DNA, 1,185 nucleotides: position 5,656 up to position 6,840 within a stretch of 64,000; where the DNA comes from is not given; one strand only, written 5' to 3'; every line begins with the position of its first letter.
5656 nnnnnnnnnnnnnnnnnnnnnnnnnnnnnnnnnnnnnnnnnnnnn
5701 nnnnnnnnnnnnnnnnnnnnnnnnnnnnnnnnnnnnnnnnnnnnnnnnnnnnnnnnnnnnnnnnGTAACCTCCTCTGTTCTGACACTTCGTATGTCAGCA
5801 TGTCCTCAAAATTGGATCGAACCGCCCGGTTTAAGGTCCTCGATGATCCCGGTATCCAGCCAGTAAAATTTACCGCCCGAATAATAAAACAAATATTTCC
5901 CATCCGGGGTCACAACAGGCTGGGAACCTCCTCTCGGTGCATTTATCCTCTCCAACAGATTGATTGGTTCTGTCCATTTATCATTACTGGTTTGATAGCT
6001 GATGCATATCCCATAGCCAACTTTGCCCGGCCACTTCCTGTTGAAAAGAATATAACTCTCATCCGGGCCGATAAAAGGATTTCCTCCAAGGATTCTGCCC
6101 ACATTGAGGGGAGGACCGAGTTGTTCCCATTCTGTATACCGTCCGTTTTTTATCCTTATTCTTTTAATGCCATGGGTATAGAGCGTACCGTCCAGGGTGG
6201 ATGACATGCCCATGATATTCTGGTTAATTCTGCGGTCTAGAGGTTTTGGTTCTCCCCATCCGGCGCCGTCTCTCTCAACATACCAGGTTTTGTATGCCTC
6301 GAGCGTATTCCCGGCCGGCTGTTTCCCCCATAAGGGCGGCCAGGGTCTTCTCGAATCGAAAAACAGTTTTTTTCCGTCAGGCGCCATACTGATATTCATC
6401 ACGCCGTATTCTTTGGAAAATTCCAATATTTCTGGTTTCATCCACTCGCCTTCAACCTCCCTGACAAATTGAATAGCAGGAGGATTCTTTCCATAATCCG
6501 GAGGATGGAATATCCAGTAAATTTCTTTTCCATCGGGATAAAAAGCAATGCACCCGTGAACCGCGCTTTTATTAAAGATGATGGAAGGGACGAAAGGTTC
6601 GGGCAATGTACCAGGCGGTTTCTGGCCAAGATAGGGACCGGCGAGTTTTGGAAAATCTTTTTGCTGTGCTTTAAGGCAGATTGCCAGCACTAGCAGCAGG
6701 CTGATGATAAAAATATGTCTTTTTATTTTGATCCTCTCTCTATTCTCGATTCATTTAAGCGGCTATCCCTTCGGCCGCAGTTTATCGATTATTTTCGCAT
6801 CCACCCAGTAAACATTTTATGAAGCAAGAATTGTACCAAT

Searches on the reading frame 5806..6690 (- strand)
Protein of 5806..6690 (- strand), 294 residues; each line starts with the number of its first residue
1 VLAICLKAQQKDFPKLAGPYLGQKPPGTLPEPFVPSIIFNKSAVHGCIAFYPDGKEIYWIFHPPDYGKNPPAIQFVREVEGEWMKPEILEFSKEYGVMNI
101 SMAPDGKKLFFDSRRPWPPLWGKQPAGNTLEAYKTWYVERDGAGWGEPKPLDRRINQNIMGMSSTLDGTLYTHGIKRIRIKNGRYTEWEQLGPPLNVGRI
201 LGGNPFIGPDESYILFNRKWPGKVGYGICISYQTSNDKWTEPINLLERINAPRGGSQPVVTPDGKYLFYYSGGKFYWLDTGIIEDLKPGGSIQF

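Call 4: search_protein_families(library=pfam, proteins=[window:5806-6690:-], max_evalue=0.01)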
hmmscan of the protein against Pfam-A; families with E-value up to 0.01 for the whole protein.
window:5806-6690:- (294 aa): 1 family
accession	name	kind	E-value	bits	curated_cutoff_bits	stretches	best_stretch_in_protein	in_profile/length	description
PF07676.18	PD40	-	2.8e-08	33.9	20.9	0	253-273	9-29/38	WD40-like Beta Propeller Repeat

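Call 47: search_protein_families(library=ncbifam, proteins=[window:5806-6690:-], max_evalue=0.001)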
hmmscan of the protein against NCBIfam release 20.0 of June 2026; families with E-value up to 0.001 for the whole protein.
window:5806-6690:- (294 aa): 2 families
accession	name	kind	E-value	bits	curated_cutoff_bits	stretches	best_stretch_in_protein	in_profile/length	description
NF053607.1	CHU_0125_OmpA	equivalog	6e-08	31.7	620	0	35-158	211-327/639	CHU_0125 family OmpA-like outer membrane integrity protein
NF052230.1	T9SS_PorE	exception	0.00013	20.4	600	0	40-116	221-300/648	PorE family type IX secretion system protein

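Call 50: find_homologous_proteins(query=window:5806-6690:-, max_evalue=0.00001)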
Query window:5806-6690:- (294 aa): 354 proteins with E <= 0.00001 among 894 candidates; the best 120 are listed.
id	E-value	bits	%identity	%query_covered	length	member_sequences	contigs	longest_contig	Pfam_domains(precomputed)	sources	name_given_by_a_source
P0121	2.8e-206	702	100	100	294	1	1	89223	PF07676.19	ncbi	-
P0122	8.4e-163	559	79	100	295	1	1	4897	PF07676.19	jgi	jgi:Tol biopolymer transport system component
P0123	4.1e-161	554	79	100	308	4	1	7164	PF07676.19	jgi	jgi:hypothetical protein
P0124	2.1e-157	541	76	99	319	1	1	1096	PF07676.19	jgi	jgi:hypothetical protein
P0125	2.2e-149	515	74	98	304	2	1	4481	PF07676.19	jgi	-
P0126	2.5e-149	515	74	96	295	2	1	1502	PF07676.19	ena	-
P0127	1.4e-148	512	74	96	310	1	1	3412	PF07676.19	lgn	-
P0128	8.8e-147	507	70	97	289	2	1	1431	PF07676.19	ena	-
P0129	9.1e-147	506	75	95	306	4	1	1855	PF07676.19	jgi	jgi:hypothetical protein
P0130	1.7e-146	506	70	98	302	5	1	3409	PF07676.19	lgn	-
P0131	2.5e-145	502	73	96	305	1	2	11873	PF07676.19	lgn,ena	-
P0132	5.2e-145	501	71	97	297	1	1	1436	PF07676.19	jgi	-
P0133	9.9e-144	497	71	98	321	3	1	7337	PF07676.19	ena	-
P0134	8.0e-143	494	71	98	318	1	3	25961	PF07676.19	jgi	-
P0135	1.6e-141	489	72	98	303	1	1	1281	PF07676.19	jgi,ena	jgi:hypothetical protein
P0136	1.9e-140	486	69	96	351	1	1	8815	PF07676.19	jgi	jgi:hypothetical protein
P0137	2.9e-139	482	68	98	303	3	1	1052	PF07676.19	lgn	-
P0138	2.7e-138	479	69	96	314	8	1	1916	PF07676.19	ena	-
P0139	4.2e-138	478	69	97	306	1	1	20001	PF07676.19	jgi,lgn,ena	-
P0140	3.6e-137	475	68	98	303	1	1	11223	PF07676.19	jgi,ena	-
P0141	4.9e-136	471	69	96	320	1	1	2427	PF07676.19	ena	-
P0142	7.8e-136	471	69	98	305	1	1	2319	PF07676.19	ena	-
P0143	1.9e-133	463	68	96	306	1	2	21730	PF07676.19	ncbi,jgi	-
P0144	1.0e-132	460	65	98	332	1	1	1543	PF07676.19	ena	-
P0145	7.9e-131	454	68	95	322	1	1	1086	PF07676.19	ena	-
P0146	1.1e-123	431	67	90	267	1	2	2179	PF07676.19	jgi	jgi:hypothetical protein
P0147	1.9e-123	430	61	99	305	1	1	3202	PF07676.19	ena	-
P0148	3.0e-122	426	62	95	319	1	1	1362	PF07676.19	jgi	jgi:hypothetical protein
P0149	4.0e-120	419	61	98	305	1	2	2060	PF07676.19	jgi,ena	jgi:hypothetical protein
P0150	9.4e-119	414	63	96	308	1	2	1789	PF07676.19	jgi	-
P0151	2.5e-117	410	61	96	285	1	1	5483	PF07676.19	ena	-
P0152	1.8e-116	407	61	98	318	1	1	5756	PF07676.19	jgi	jgi:hypothetical protein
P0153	4.4e-116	406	60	97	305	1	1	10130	PF07676.19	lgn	-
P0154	1.3e-112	394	60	91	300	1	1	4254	PF07676.19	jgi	jgi:hypothetical protein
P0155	4.4e-112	392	81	70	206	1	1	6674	PF07676.19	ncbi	-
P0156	2.1e-109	384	60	94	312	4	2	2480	PF07676.19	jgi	jgi:hypothetical protein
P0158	8.3e-101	355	54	94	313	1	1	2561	PF07676.19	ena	-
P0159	2.2e-97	344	58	84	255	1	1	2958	PF07676.19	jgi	jgi:Tol biopolymer transport system component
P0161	1.3e-86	309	74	59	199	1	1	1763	PF07676.19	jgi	jgi:hypothetical protein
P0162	1.4e-85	305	66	65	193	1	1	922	PF07676.19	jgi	jgi:hypothetical protein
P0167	7.6e-56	208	49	66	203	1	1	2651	PF07676.19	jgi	jgi:hypothetical protein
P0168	5.5e-51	192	38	98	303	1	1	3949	PF07676.19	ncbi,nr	ncbi:MAG: hypothetical protein E4H23_09580 [Chrysiogenales bacterium]|nr:MAG: hypothetical protein E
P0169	7.1e-47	178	38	98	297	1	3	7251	PF07676.19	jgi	-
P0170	2.3e-46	176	39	96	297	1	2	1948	PF07676.19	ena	-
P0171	1.2e-45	174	37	98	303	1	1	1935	PF26549.1,PF07676.19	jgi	jgi:Tol biopolymer transport system component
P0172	4.1e-45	172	39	97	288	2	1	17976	PF07676.19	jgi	-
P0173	3.5e-44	169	38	97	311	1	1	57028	PF26549.1,PF07676.19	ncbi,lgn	-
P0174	9.5e-44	168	38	97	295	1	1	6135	PF07676.19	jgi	jgi:Tol biopolymer transport system component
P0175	1.2e-43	168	37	98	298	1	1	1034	PF07676.19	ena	-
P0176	1.9e-43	167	35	98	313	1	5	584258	PF07676.19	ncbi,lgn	-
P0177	5.1e-43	165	38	98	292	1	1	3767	PF07676.19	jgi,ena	-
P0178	9.7e-43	165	39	89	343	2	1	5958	PF26550.2,PF07676.19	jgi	-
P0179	1.0e-42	164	38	98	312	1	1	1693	PF26550.2,PF07676.19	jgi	-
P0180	2.3e-42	163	51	53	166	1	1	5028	PF07676.19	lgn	-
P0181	4.9e-42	162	38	95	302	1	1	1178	PF07676.19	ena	-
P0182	8.7e-42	161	34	98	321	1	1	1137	PF07676.19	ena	-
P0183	1.6e-41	161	39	90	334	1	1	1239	PF26550.2,PF07676.19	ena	-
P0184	2.1e-41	160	36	97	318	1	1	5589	PF07676.19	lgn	-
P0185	2.1e-41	160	37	95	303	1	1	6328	PF07676.19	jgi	jgi:Tol biopolymer transport system component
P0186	2.3e-41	160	38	96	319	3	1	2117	PF07676.19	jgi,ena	-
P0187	3.9e-41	159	38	98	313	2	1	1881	PF07676.19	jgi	jgi:hypothetical protein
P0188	4.0e-41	159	37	98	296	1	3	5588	PF07676.19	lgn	-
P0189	4.1e-41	159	37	98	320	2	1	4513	PF07676.19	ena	-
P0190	9.3e-41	158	35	98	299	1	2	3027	PF07676.19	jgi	-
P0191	2.6e-40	157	35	99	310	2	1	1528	PF07676.19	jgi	-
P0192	3.3e-40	156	35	100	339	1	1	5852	PF07676.19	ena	-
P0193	4.4e-40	156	35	100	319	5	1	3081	PF07676.19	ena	-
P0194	6.5e-40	155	38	90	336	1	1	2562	PF07676.19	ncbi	-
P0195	7.8e-40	155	35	98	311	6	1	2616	PF07676.19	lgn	-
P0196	9.4e-40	155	37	98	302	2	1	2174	PF07676.19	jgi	jgi:Tol biopolymer transport system component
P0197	9.7e-40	155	36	97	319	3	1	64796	PF07676.19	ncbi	-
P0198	1.0e-39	155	36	94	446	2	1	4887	PF00254.35,PF07676.19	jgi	-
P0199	1.3e-39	154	36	98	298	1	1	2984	PF07676.19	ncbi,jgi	-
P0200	1.6e-39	154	34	98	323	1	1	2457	PF26549.1,PF26550.2,PF07676.19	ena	-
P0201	1.9e-39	154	34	97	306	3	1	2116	PF07676.19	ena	-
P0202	2.6e-39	153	37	98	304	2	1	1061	PF07676.19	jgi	-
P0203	2.9e-39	153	35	98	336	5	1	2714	PF26550.2,PF07676.19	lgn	-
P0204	3.3e-39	153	36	98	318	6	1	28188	PF07676.19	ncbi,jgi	ncbi:MAG: hypothetical protein PVH84_01630 [Candidatus Aminicenantes bacterium]|jgi:hypothetical pro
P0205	3.7e-39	153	33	98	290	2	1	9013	PF07676.19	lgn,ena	-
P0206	1.9e-38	150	34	99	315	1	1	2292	PF07676.19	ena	-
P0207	2.7e-38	150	35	98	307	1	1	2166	PF07676.19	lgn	-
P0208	2.7e-38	150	34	98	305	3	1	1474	PF26549.1,PF07676.19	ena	-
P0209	2.9e-38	150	36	96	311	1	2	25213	PF26549.1,PF07676.19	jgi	-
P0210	3.0e-38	150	34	98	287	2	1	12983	PF07676.19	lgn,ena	-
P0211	3.7e-38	149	35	94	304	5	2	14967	PF07676.19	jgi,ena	-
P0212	4.8e-38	149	37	98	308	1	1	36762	PF07676.19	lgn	-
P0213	8.5e-38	148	35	95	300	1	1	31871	PF07676.19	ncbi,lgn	-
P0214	9.5e-38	148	36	96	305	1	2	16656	PF07676.19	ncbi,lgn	-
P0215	9.6e-38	148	35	96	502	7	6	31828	PF07676.19,PF01965.31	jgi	jgi:hypothetical protein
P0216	1.2e-37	148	36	98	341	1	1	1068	PF07676.19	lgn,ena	-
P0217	1.3e-37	148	34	96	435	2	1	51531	PF00254.35,PF07676.19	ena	-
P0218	2.7e-37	147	35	96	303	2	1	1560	PF07676.19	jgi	-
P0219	3.3e-37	146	32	95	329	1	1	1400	PF07676.19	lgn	-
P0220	3.7e-37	146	35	98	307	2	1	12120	PF07676.19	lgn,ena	-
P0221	3.9e-37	146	35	94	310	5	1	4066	PF07676.19,PF04616.21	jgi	jgi:hypothetical protein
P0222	4.8e-37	146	34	100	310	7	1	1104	PF07676.19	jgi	jgi:hypothetical protein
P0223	5.8e-37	146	34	97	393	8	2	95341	PF07676.19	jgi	-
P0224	5.9e-37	146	38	91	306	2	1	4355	PF07676.19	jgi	jgi:hypothetical protein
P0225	6.9e-37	145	36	98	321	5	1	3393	PF07676.19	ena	-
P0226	1.6e-36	144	35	97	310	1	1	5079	PF07676.19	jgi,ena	-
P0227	3.3e-36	143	36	97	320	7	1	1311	PF07676.19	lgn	-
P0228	3.5e-36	143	35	97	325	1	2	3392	PF07676.19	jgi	jgi:Tol biopolymer transport system component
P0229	3.8e-36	143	33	98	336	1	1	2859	PF26550.2,PF07676.19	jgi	jgi:hypothetical protein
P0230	4.5e-36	143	35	96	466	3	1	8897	PF00254.35,PF07676.19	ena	-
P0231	4.8e-36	143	36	95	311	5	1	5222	PF07676.19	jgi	-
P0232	5.5e-36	142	33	97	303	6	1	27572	PF26550.2,PF07676.19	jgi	-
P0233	6.2e-36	142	37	95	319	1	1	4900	PF07676.19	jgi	jgi:Tol biopolymer transport system component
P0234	6.6e-36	142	34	98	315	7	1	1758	PF07676.19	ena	-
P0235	7.7e-36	142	37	96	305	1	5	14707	PF07676.19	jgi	jgi:hypothetical protein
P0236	8.4e-36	142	35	98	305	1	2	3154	PF07676.19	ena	-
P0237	9.8e-36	142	33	98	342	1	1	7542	PF07676.19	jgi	jgi:hypothetical protein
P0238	1.1e-35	141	34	96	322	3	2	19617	PF07676.19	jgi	jgi:hypothetical protein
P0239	1.3e-35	141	34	95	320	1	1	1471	PF26549.1,PF07676.19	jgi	jgi:Tol biopolymer transport system component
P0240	1.5e-35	141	36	97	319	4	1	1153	PF26549.1,PF07676.19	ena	-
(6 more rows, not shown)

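Call 51: find_encoding_contigs(protein=P0121, flank=10000, max_places=2)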
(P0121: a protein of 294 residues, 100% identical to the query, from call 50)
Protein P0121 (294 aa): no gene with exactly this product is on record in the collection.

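Call 52: find_encoding_contigs(protein=P0134, flank=6000, max_places=3)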
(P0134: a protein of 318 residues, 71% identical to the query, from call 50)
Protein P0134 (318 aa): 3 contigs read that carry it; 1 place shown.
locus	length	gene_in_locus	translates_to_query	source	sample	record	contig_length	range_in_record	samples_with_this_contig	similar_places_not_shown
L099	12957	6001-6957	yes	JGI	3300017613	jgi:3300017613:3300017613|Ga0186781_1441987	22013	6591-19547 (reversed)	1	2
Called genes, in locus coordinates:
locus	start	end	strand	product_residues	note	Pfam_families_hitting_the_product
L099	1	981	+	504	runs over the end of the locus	PF00144:Beta-lactamase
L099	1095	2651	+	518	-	PF07676:PD40 (faint)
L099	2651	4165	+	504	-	PF24521:Ank_KRIT1 (faint), PF12796:Ank_2 (weak), PF13637:Ank_4 (weak), PF12796:Ank_2, PF13637:Ank_4, PF12796:Ank_2, PF13637:Ank_4, PF07676:PD40 (weak), +3 more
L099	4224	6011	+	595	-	PF00144:Beta-lactamase, PF13431:TPR_17 (faint), PF00515:TPR_1 (faint), PF07719:TPR_2 (faint), PF13428:TPR_14 (faint)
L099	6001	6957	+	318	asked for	PF07676:PD40 (faint)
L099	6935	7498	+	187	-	-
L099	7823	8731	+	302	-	PF07676:PD40 (faint)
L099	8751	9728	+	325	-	PF00753:Lactamase_B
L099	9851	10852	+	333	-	PF26549:Tricorn_N (faint), PF26550:Tricorn_2nd (faint), PF07676:PD40 (weak)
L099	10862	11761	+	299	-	PF24681:Kelch_KLHDC2_KLHL20_DRC7 (faint)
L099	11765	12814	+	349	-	PF01551:Peptidase_M23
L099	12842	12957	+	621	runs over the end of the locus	PF12796:Ank_2, PF13637:Ank_4, PF13857:Ank_5 (weak), PF00023:Ank, PF13606:Ank_3 (weak), PF12796:Ank_2, PF13637:Ank_4, PF13857:Ank_5 (weak), +2 more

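Call 53: find_encoding_contigs(protein=P0139, flank=6000, max_places=2)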
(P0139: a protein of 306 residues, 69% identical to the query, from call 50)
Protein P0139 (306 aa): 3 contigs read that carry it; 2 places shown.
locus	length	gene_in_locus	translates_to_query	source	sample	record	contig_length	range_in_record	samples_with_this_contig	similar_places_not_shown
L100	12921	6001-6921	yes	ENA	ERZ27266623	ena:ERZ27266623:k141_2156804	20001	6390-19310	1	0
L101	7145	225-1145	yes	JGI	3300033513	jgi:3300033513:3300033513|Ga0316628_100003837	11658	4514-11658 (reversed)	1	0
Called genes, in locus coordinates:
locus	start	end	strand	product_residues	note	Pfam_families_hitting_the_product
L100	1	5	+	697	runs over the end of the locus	PF00122:E1-E2_ATPase, PF00702:Hydrolase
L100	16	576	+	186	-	PF02669:KdpC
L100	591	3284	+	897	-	PF02702:KdpD, PF13493:DUF4118, PF13492:GAF_3, PF00512:HisKA, PF02518:HATPase_c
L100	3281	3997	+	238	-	PF00072:Response_reg, PF00486:Trans_reg_C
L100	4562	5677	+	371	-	PF00930:DPPIV_N (faint), PF26550:Tricorn_2nd, PF14583:Pectate_lyase22 (faint), PF07676:PD40, PF26549:Tricorn_N, PF07676:PD40, PF26549:Tricorn_N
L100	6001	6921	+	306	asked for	PF07676:PD40 (faint)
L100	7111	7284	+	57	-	-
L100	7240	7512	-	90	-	-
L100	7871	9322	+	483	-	PF00144:Beta-lactamase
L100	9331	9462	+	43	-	-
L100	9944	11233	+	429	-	PF14684:Tricorn_C1, PF03572:Peptidase_S41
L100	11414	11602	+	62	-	-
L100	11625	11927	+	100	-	-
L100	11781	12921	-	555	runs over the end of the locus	PF03572:Peptidase_S41 (weak)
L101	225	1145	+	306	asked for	PF07676:PD40 (faint)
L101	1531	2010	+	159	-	PF07676:PD40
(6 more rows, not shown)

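Call 54: find_encoding_contigs(protein=P0143, flank=6000, max_places=2)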
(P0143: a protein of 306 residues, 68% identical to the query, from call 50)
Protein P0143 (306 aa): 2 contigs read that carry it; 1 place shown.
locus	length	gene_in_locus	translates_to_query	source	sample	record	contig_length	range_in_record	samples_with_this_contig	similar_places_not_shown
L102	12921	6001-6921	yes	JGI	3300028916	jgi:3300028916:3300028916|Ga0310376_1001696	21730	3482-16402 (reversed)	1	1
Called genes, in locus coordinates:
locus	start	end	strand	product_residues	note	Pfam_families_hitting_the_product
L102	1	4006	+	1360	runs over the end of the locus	PF00069:Pkinase, PF07714:PK_Tyr_Ser-Thr (weak), PF01590:GAF, PF13185:GAF_2, PF13492:GAF_3, PF00158:Sigma54_activat, PF14532:Sigma54_activ_2, PF25601:AAA_lid_14, +3 more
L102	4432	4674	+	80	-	-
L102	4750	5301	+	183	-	PF08279:HTH_11 (weak), PF19187:HTH_PafC (faint)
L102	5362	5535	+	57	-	-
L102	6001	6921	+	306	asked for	PF07676:PD40 (faint)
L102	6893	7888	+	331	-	PF07676:PD40 (weak)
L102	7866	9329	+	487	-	PF00144:Beta-lactamase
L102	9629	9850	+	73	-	PF13384:HTH_23 (weak), PF01527:HTH_Tnp_1 (weak), PF13518:HTH_28, PF13551:HTH_29 (weak)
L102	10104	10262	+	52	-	-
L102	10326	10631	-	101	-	-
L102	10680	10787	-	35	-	-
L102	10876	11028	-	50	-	-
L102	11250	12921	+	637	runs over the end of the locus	PF07660:STN (faint), PF21305:type_II_gspD_N0 (faint), PF00263:Secretin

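Call 56: list_cluster_members(proteins=[P0121])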
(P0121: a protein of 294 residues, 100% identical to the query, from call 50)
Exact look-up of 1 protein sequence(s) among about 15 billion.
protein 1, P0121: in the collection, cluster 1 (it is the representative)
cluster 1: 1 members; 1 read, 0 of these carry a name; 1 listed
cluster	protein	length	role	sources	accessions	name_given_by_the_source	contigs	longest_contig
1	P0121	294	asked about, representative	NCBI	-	-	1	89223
